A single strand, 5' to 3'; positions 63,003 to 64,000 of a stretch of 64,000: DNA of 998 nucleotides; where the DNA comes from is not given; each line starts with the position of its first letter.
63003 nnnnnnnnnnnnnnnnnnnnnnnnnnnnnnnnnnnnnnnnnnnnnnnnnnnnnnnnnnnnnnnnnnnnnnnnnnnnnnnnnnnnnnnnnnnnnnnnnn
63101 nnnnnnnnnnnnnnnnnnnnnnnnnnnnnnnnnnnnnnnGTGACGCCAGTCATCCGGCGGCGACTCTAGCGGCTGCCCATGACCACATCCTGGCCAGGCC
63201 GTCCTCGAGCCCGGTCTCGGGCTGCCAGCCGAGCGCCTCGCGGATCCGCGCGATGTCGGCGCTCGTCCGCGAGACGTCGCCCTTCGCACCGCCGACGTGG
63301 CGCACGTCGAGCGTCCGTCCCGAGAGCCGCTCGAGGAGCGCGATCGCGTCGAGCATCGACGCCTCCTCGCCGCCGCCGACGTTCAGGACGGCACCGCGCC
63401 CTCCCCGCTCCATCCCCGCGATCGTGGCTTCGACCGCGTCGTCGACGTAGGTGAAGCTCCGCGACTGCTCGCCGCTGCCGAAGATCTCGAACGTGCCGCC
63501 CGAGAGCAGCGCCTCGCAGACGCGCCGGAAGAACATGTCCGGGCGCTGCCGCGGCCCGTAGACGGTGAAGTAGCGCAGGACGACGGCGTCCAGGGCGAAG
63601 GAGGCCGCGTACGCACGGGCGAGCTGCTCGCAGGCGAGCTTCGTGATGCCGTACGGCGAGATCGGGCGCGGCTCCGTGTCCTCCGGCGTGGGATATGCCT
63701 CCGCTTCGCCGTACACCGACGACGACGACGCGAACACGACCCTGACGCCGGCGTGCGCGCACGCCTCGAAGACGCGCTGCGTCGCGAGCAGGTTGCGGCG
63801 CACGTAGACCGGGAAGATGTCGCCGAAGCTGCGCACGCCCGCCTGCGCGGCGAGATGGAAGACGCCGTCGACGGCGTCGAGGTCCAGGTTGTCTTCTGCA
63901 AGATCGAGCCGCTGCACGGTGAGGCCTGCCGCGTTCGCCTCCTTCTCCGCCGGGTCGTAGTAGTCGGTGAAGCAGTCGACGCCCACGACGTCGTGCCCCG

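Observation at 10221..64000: ~54-kb envelope-glycan super-locus built around GT-C-fold membrane transferases and polyprenyl-phosphate-sugar synthases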

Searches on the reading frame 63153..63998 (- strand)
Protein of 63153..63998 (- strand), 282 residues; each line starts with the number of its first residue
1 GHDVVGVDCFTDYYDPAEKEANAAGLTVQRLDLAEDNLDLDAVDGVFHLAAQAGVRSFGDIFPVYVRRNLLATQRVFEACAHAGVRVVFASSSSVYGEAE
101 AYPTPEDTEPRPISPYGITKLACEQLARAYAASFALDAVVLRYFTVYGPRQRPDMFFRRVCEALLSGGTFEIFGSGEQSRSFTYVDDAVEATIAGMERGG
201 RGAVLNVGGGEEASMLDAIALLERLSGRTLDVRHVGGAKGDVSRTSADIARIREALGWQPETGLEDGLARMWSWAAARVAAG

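Call 11: search_protein_families(library=pfam, proteins=[window:63153-63998:-], max_evalue=0.01)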
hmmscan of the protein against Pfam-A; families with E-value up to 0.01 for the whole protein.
window:63153-63998:- (282 aa): 6 families
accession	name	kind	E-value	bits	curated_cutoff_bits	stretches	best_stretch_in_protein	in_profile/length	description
PF01370.27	Epimerase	-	1.9e-44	152.3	20.9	1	1-208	22-240/240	NAD dependent epimerase/dehydratase family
PF16363.11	GDP_Man_Dehyd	-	2e-36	126.5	27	1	41-271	74-332/332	GDP-mannose 4,6 dehydratase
PF04321.23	RmlD_sub_bind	-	1.8e-11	44.1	27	1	66-201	75-202/287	RmlD substrate binding domain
PF01073.25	3Beta_HSD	-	1.6e-08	34.4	22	1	40-193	64-226/280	3-beta hydroxysteroid dehydrogenase/isomerase family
PF07993.18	NAD_binding_4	-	2.2e-05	24.2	20.1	1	31-148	75-209/258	Male sterility protein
PF02719.21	Polysacc_synt_2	-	4.2e-05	23.3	20.2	1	33-229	68-250/293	Polysaccharide biosynthesis protein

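Call 22: search_protein_families(library=ncbifam, proteins=[window:63153-63998:-], max_evalue=0.00001)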
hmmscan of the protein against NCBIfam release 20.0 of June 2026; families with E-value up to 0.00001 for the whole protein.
window:63153-63998:- (282 aa): 20 families
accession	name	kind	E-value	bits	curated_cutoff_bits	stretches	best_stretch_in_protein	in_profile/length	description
TIGR01181.1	dTDP_gluc_dehyt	equivalog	1.7e-36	125.9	365.1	1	35-275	66-311/321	dTDP-glucose 4,6-dehydratase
TIGR01179.1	galE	equivalog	2.6e-34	118.5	262.3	1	38-277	66-327/332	UDP-glucose 4-epimerase GalE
TIGR04180.1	EDH_00030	hypoth_equivalog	4.5e-32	111.3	475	1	41-262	69-296/297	NAD-dependent 4,6-dehydratase LegB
TIGR02197.1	heptose_epim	equivalog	3.2e-25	88.9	274.6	1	35-275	60-313/316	ADP-glyceromanno-heptose 6-epimerase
NF011728.1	PRK15181.1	equivalog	7.2e-22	77.8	760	1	43-275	91-337/348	Vi polysaccharide biosynthesis UDP-N-acetylglucosaminuronic acid C-4 epimerase TviC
NF047922.1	GDPFucSynFcl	equivalog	6.5e-20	71.8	500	1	32-275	43-301/308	GDP-L-fucose synthase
NF007490.0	PRK10084.1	subfamily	1.9e-17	63.3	649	1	106-275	157-334/361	dTDP-glucose 4,6-dehydratase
NF007582.0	PRK10217.1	equivalog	1.7e-16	60.3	698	1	44-277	76-333/355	dTDP-glucose 4,6-dehydratase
NF007956.0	PRK10675.1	subfamily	6.8e-16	58.3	394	1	33-153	64-187/338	UDP-glucose 4-epimerase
NF042422.1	oxyalk_red_OleD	equivalog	3.3e-14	53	580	1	19-203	36-222/329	2-alkyl-3-oxoalkanoate reductase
NF043036.1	ErythonDh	equivalog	1.6e-12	47.2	325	1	36-146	69-179/321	D-erythronate dehydrogenase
TIGR01214.1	rmlD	equivalog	2.7e-11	43.1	224.05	1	69-215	77-215/285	dTDP-4-dehydrorhamnose reductase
NF008360.0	PRK11150.1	equivalog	3.6e-11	42.8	452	1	39-216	65-244/310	ADP-glyceromanno-heptose 6-epimerase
TIGR01472.1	gmd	equivalog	2.2e-09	37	415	1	45-164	80-203/342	GDP-mannose 4,6-dehydratase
NF058621.1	DiazavRedAvaA7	equivalog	1.9e-08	34.3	400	1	71-215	92-237/304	3-diazoavenalumate denitrifying reductase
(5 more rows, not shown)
